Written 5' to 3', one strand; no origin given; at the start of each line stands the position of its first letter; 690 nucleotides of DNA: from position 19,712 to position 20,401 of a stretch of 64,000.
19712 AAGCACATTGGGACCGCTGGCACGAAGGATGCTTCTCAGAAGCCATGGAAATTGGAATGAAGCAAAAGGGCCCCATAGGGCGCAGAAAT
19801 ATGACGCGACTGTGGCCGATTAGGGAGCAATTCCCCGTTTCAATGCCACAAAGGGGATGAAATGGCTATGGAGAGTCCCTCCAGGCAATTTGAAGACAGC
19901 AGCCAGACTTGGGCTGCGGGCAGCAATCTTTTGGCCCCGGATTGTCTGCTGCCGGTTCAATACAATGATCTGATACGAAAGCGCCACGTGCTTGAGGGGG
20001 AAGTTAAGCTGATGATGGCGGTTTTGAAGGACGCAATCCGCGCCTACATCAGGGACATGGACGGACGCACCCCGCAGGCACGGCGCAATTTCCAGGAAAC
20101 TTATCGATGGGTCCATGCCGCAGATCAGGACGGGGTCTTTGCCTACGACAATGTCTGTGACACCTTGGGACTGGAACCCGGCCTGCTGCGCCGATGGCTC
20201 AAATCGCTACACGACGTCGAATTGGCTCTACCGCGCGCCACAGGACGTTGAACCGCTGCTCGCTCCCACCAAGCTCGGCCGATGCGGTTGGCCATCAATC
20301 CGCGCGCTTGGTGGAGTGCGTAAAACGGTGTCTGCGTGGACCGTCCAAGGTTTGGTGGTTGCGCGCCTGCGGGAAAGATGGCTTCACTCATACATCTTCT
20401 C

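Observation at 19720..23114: Self-contained sigma-54 module: near-consensus RpoN promoter, 129-aa hypothetical, (MITE), DUF882 Tat-secreted peptidase, sigma-54 enhancer-binding protein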

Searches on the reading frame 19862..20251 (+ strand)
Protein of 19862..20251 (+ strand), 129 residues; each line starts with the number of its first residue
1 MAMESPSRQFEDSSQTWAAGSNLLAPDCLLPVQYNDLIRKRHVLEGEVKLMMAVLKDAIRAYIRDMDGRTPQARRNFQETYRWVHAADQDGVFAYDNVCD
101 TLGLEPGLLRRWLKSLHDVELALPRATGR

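Call 3: search_protein_families(library=pfam, proteins=[window:19862-20251:+], max_evalue=0.1)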
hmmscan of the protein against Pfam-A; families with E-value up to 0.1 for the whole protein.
window:19862-20251:+ (129 aa): 1 family
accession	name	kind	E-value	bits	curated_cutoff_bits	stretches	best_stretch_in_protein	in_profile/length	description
PF01527.26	HTH_Tnp_1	-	0.05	14.3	24.1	1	90-124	21-55/75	Transposase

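Call 8: find_homologous_proteins(query=window:19862-20251:+)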
Query window:19862-20251:+ (129 aa): 9 proteins with E <= 0.001 among 20 candidates.
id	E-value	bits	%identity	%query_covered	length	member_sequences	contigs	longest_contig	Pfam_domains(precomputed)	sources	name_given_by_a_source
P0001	4.0e-81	287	99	100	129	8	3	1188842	-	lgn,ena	-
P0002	2.7e-61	223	79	98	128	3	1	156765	-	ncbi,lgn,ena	ncbi:MAG: hypothetical protein ACLQU2_03945 [Candidatus Binataceae bacterium]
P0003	5.4e-50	187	73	88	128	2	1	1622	-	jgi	-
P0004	1.8e-48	182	64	98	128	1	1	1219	-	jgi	jgi:hypothetical protein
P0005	6.1e-48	180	75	83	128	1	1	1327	-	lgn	-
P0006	5.8e-43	164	64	93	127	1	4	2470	-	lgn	-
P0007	2.6e-39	152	96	56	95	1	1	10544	-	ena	-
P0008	8.3e-35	138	58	88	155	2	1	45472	-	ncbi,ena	-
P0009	4.3e-33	132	100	47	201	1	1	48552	-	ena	-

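Call 9: find_encoding_contigs(protein=P0002, flank=6000, max_places=3)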
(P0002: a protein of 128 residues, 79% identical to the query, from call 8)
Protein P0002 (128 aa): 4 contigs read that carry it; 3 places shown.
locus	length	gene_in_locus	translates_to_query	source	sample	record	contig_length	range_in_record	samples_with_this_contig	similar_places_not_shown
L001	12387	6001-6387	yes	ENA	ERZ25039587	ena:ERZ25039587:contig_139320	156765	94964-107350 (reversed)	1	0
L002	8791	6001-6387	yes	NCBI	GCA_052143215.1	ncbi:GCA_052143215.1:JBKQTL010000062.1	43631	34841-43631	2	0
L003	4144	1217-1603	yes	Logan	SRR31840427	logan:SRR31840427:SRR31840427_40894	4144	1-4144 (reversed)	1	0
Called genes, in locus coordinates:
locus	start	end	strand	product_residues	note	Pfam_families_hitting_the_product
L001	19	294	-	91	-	PF05016:ParE_toxin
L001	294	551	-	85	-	PF01402:RHH_1, PF27535:RelB3_C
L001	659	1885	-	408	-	PF02515:CoA_transf_3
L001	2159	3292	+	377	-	PF00296:Bac_luciferase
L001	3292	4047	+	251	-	PF06314:ADC (weak)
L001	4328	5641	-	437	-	PF00768:Peptidase_S11, PF13354:Beta-lactamase2, PF07943:PBP5_C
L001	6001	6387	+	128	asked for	-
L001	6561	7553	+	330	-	PF03734:YkuD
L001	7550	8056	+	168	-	PF05951:Peptidase_M15_2, PF08291:Peptidase_M15_3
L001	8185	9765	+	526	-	PF00158:Sigma54_activat, PF14532:Sigma54_activ_2, PF00004:AAA (weak), PF07726:AAA_3 (weak), PF07728:AAA_5, PF25601:AAA_lid_14, PF02954:HTH_8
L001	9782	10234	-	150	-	PF00571:CBS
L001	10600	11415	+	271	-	PF00582:Usp, PF00571:CBS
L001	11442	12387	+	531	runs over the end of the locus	PF01636:APH (weak), PF06414:Zeta_toxin (weak), PF13671:AAA_33, PF13238:AAA_18 (weak)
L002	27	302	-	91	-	PF05016:ParE_toxin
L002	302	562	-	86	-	PF01402:RHH_1, PF27535:RelB3_C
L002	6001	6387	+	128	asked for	-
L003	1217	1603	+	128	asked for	-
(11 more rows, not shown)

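Call 10: find_encoding_contigs(protein=P0008, flank=6000, max_places=3)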
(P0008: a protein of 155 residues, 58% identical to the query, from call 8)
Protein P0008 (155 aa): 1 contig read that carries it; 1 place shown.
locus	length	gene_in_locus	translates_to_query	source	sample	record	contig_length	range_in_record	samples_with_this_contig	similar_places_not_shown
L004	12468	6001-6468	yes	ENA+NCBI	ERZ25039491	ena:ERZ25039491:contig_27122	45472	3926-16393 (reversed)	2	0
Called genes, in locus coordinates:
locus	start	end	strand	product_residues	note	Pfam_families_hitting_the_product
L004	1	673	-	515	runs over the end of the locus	PF25023:TEN_YD-shell, PF05593:RHS_repeat, PF25023:TEN_YD-shell (weak)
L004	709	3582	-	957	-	-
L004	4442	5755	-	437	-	PF00768:Peptidase_S11, PF13354:Beta-lactamase2, PF07943:PBP5_C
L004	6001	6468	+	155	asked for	-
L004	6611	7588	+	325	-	PF01476:LysM (faint), PF03734:YkuD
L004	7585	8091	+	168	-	PF05951:Peptidase_M15_2, PF08291:Peptidase_M15_3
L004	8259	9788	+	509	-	PF00158:Sigma54_activat, PF01078:Mg_chelatase (faint), PF14532:Sigma54_activ_2, PF00004:AAA (weak), PF07728:AAA_5, PF25601:AAA_lid_14, PF02954:HTH_8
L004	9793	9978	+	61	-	-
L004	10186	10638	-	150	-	PF00571:CBS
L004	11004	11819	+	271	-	PF00582:Usp, PF00571:CBS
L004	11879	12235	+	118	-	-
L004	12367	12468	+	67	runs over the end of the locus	-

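Call 11: find_encoding_contigs(protein=P0009, flank=6000, max_places=3)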
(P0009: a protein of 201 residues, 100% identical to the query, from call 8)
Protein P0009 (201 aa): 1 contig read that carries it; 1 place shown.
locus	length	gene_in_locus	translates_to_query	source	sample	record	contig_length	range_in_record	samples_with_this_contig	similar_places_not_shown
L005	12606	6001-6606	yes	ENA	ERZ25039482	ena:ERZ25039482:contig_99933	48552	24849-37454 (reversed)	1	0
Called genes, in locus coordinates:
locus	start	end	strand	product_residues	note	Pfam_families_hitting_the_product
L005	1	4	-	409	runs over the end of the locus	PF02515:CoA_transf_3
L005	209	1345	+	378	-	PF00296:Bac_luciferase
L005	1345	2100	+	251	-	PF06314:ADC (weak)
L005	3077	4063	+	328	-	PF03992:ABM (faint), PF27539:Y2318_C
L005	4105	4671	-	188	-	PF00768:Peptidase_S11 (weak), PF07943:PBP5_C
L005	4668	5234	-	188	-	PF00768:Peptidase_S11, PF13354:Beta-lactamase2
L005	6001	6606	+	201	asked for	-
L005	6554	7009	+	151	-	PF05951:Peptidase_M15_2, PF08291:Peptidase_M15_3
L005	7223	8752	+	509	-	PF07726:AAA_3 (faint), PF00158:Sigma54_activat, PF01078:Mg_chelatase (faint), PF14532:Sigma54_activ_2, PF00004:AAA (faint), PF07728:AAA_5, PF25601:AAA_lid_14, PF02954:HTH_8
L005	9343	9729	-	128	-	PF00903:Glyoxalase, PF13669:Glyoxalase_4 (faint), PF22677:Ble-like_N (faint)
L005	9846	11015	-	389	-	PF02771:Acyl-CoA_dh_N, PF02770:Acyl-CoA_dh_M, PF00441:Acyl-CoA_dh_1, PF08028:Acyl-CoA_dh_2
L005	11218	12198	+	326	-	PF00126:HTH_1, PF03466:LysR_substrate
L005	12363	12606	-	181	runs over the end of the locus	PF01161:PBP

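Call 19: find_related_loci(query=A2, collection=genome_contigs, flank=6000)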
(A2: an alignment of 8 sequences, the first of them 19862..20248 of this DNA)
Query A2 (129 aa) in genome_contigs; peptide patterns used: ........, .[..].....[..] (x = any residue, [..] = any of these).
58 stretches matched a pattern, but none encodes a relative of the query by tblastn (E <= 1e-3).

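Call 22: search_solved_structures(query=A2, max_evalue=10)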
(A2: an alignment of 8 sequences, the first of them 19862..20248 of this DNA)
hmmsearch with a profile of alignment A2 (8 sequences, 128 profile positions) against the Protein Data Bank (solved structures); distinct sequences matched with E-value up to 10: 2.
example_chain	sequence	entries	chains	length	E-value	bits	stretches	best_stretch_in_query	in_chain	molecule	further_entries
9q8b_A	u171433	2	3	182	0.015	18.1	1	37-85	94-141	Methyl-accepting chemotaxis protein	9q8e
2mgq_A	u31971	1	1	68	0.68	12.7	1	67-114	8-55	Homeobox protein ceh-37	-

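Call 24: predict_structure(alignment_id=A2)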
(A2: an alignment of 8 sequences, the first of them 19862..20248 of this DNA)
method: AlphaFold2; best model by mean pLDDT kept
length: 129 residues; sequences in the alignment: 8
mean_pLDDT: 50.9   pTM: 0.40
mean pLDDT of the five models: 50.9, 48.9, 48.5, 47.1, 45.4
residues with pLDDT >= 90: 0; 70-90: 2; 50-70: 71; < 50: 56
segments of 3 or more residues with pLDDT < 50: 1-5, 7-32, 87-93, 117-129
pLDDT, mean of each block of 10 residues (from residue 1): 43 35 41 53 57 67 57 62 54 49 53 51 39
secondary structure, 60 per line:
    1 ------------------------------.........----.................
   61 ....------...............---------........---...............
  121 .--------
elements in order: H31-39 H44-64 H71-85 H95-102 H106-121

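Call 25: search_protein_representatives(alignment_id=A2)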
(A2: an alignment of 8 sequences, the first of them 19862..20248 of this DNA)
Query: 8 sequences, 128 profile positions. Proteins with E-value up to 0.001 (for the whole library): 4987; up to 1e-10: 1029; up to 1e-30: 7. The best 150 are listed.
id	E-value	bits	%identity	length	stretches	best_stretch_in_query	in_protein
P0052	3.0e-41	156.2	-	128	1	11-116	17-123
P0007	6.2e-40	151.9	-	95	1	50-123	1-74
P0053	2.4e-39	150.0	-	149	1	18-116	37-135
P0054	1.7e-38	147.3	-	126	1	21-118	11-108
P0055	9.3e-36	138.4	-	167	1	15-119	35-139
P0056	4.4e-31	123.3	-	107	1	1-84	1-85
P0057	6.2e-31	122.8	-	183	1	22-123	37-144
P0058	2.8e-30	120.7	-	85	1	45-118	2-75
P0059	8.0e-29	116.0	-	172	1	15-128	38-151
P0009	1.6e-28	115.0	-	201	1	65-125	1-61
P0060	5.0e-26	106.9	-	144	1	20-124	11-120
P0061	7.2e-26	106.4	-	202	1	19-119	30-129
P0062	5.8e-25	103.5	-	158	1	22-117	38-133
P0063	1.5e-24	102.2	-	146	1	28-124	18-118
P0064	1.8e-24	101.9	-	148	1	28-125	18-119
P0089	7.7e-21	90.2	-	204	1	22-117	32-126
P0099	9.0e-20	86.7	-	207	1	20-120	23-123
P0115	8.7e-19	83.5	-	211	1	23-125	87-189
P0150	2.0e-17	79.1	-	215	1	26-124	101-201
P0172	4.6e-17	78.0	-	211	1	12-113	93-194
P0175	5.7e-17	77.7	-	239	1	21-126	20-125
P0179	7.0e-17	77.4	-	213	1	15-119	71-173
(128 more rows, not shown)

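Call 27: search_protein_families(library=pfam, alignment_id=A4, max_evalue=0.01)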
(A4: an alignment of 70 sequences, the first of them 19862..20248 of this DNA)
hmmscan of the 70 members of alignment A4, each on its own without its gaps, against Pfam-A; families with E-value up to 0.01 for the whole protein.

A. member 1, window:19862-20248:+ (129 aa): 0 families

B. families by the number of members that match (of 70 scanned): 2 families
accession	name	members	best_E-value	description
PF01527.26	HTH_Tnp_1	1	0.0059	Transposase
PF13518.12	HTH_28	1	0.0098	Helix-turn-helix domain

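Call 28: search_protein_families(library=ncbifam, alignment_id=A4, max_evalue=0.01)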
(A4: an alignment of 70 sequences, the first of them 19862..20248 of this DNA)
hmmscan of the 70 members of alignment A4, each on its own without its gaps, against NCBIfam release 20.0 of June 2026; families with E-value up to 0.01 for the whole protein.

A. member 1, window:19862-20248:+ (129 aa): 0 families

B. families by the number of members that match (of 70 scanned): 2 families
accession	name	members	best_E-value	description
NF049968.1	QhpR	1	0.0083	AraC-like transcriptional regulator QhpR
TIGR02161.1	napC_nirT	1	0.0098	periplasmic nitrate (or nitrite) reductase c-type cytochrome, NapC/NirT family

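Call 31: find_encoding_contigs(protein=P0053, flank=5000, max_places=2)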
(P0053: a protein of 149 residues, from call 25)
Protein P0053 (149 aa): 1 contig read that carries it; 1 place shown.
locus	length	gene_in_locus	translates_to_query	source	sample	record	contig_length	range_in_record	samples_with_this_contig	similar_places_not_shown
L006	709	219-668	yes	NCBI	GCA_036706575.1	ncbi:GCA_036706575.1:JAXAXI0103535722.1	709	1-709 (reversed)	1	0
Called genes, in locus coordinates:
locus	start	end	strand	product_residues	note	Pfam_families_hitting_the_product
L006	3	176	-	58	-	?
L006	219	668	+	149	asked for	-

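Call 32: find_homologous_proteins(query=A4, max_evalue=0.00001)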
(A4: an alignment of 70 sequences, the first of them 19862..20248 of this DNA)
Query A4 (70 sequences) (129 aa, profile of the alignment): 280 proteins with E <= 0.00001 among 8000 candidates; the best 120 are listed.
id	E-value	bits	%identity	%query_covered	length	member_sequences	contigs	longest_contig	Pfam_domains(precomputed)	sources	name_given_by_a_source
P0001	1.9e-41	159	99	100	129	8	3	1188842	-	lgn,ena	-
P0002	7.2e-41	157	79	98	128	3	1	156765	-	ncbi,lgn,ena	ncbi:MAG: hypothetical protein ACLQU2_03945 [Candidatus Binataceae bacterium]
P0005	4.1e-40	155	75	83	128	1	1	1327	-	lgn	-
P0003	6.1e-40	154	73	88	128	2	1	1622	-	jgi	-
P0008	1.4e-39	153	58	88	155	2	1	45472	-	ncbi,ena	-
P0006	1.9e-39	152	64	93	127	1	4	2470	-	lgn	-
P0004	3.2e-39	152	64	98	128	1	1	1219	-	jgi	jgi:hypothetical protein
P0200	3.3e-39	152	57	74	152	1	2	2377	-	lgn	-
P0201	1.3e-38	150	55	76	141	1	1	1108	-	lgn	-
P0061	2.4e-38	149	45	74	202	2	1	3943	-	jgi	jgi:hypothetical protein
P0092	2.7e-38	149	39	72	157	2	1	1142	-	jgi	-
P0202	1.9e-37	146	58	71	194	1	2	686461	-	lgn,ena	-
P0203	2.3e-37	146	57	76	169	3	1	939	-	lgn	-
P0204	3.1e-36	142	40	71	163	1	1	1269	-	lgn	-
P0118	3.5e-36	142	34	83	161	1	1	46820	-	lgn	-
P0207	1.1e-35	140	37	72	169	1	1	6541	-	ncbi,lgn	ncbi:MAG: hypothetical protein ACM3TN_23515 [Alphaproteobacteria bacterium]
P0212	2.5e-35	139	37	74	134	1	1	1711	-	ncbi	-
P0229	7.6e-35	138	36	71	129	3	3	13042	-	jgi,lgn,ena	-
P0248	2.2e-34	136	38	71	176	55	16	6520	-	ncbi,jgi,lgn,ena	jgi:hypothetical protein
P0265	5.5e-34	135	38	85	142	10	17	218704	-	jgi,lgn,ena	jgi:hypothetical protein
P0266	5.5e-34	135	39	72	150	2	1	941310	-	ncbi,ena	-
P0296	6.0e-33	131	35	83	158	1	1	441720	-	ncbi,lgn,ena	-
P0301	7.8e-33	131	38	72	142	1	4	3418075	-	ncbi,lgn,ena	-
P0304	8.4e-33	131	34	72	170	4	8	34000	-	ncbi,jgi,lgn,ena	-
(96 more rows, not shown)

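Call 33: find_encoding_contigs(protein=P0202, flank=6000, max_places=1)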
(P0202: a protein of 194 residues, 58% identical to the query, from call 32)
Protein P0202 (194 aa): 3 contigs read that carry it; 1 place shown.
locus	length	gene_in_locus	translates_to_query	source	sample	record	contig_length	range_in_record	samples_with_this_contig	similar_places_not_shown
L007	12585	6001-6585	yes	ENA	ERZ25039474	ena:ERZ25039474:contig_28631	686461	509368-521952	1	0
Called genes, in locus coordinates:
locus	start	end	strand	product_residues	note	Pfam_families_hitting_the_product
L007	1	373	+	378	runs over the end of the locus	PF00296:Bac_luciferase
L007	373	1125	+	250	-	-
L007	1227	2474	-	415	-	PF07690:MFS_1, PF13347:MFS_2 (weak), PF07690:MFS_1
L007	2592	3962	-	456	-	PF07044:DUF1329, PF17131:TP_0789-like (faint)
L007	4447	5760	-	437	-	PF00768:Peptidase_S11, PF13354:Beta-lactamase2, PF07943:PBP5_C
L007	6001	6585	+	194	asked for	-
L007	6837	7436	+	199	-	PF05951:Peptidase_M15_2, PF08291:Peptidase_M15_3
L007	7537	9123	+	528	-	PF00158:Sigma54_activat, PF14532:Sigma54_activ_2, PF07728:AAA_5, PF25601:AAA_lid_14, PF02954:HTH_8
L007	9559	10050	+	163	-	PF00582:Usp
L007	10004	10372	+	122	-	PF00571:CBS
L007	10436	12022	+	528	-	PF07931:CPT (weak), PF13207:AAA_17 (weak), PF13238:AAA_18 (weak), PF13671:AAA_33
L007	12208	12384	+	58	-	PF13549:ATP-grasp_5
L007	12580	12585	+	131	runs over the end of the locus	-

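Call 34: find_encoding_contigs(protein=P0301, flank=6000, max_places=1)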
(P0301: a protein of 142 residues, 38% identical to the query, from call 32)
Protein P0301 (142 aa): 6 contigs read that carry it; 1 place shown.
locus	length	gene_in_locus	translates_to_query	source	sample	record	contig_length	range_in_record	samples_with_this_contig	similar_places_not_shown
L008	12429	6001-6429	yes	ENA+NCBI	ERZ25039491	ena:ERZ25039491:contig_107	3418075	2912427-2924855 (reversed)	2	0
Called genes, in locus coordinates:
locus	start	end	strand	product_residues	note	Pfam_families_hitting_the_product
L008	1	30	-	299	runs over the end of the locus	PF13641:Glyco_tranf_2_3 (faint), PF00535:Glycos_transf_2, PF10111:Glyco_tranf_2_2 (weak)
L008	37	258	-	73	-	-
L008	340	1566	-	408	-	PF07690:MFS_1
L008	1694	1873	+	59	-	-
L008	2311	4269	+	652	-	PF26965:MimR_N, PF00158:Sigma54_activat, PF14532:Sigma54_activ_2 (weak), PF07728:AAA_5 (weak), PF25601:AAA_lid_14, PF02954:HTH_8, PF13556:HTH_30 (weak)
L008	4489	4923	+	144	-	-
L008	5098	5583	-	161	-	PF00571:CBS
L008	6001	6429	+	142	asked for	-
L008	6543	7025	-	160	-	PF00583:Acetyltransf_1, PF13673:Acetyltransf_10, PF13508:Acetyltransf_7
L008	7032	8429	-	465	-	PF00033:Cytochrome_B, PF13631:Cytochrom_B_N_2, PF00034:Cytochrom_C (weak), PF13442:Cytochrome_CBB3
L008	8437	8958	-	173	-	PF00355:Rieske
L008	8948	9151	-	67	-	-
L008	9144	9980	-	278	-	PF09678:Caa3_CtaG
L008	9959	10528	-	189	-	PF00510:COX3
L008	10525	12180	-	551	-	PF00115:COX1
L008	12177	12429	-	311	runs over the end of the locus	PF02790:COX2_TM, PF00116:COX2, PF00034:Cytochrom_C, PF13442:Cytochrome_CBB3 (weak)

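Call 35: find_encoding_contigs(protein=P0266, flank=6000, max_places=1)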
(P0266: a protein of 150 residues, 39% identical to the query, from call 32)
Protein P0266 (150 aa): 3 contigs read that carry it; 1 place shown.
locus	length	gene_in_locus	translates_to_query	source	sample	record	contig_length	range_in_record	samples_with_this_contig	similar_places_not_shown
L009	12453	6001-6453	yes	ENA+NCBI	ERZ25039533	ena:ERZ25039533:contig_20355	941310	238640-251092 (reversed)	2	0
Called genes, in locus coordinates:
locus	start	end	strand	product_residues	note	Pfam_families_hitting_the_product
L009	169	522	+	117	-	PF03795:YCII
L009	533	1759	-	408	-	PF07690:MFS_1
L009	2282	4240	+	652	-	PF26965:MimR_N, PF00158:Sigma54_activat, PF14532:Sigma54_activ_2, PF07728:AAA_5 (weak), PF25601:AAA_lid_14, PF02954:HTH_8, PF13556:HTH_30 (weak)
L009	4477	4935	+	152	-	-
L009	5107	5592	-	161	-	PF00571:CBS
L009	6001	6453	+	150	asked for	-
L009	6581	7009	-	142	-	PF00583:Acetyltransf_1, PF13673:Acetyltransf_10, PF13508:Acetyltransf_7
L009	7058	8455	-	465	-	PF00033:Cytochrome_B, PF13631:Cytochrom_B_N_2, PF00034:Cytochrom_C (weak), PF13442:Cytochrome_CBB3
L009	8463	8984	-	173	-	PF00355:Rieske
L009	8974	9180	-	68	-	-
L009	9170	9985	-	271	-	PF09678:Caa3_CtaG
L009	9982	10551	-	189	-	PF00510:COX3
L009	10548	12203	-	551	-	PF00115:COX1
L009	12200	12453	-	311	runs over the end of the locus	PF02790:COX2_TM, PF00116:COX2, PF00034:Cytochrom_C, PF13442:Cytochrome_CBB3 (weak)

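Call 36: find_encoding_contigs(protein=P0296, flank=6000, max_places=1)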
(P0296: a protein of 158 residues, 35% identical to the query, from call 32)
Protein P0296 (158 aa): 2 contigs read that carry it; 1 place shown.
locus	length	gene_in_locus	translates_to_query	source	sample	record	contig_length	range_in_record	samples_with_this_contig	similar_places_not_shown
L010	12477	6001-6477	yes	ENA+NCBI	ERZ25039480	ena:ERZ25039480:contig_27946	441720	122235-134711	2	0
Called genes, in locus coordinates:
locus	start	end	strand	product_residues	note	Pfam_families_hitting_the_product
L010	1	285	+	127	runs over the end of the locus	PF13650:Asp_protease_2 (weak), PF13975:gag-asp_proteas (weak)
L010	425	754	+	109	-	-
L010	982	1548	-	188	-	PF13441:Gly-zipper_YMGG (weak)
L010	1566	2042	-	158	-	-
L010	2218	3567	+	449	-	PF00072:Response_reg, PF23198:PDE8A_N (weak), PF00512:HisKA, PF02518:HATPase_c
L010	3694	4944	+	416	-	PF00989:PAS (faint), PF08448:PAS_4, PF07730:HisKA_3, PF02518:HATPase_c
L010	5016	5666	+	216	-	PF00072:Response_reg, PF00196:GerE, PF08281:Sigma70_r4_2 (weak)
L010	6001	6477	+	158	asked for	-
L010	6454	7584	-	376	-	PF02515:CoA_transf_3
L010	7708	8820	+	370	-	PF08331:QueG_DUF1730, PF13484:Fer4_16, PF03130:HEAT_PBS (faint), PF13646:HEAT_2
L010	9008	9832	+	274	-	PF13369:Transglut_core2, PF07719:TPR_2 (faint), PF13371:TPR_9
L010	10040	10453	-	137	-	PF04075:F420H2_quin_red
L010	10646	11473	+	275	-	PF00106:adh_short, PF08659:KR, PF13561:adh_short_C2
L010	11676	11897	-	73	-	-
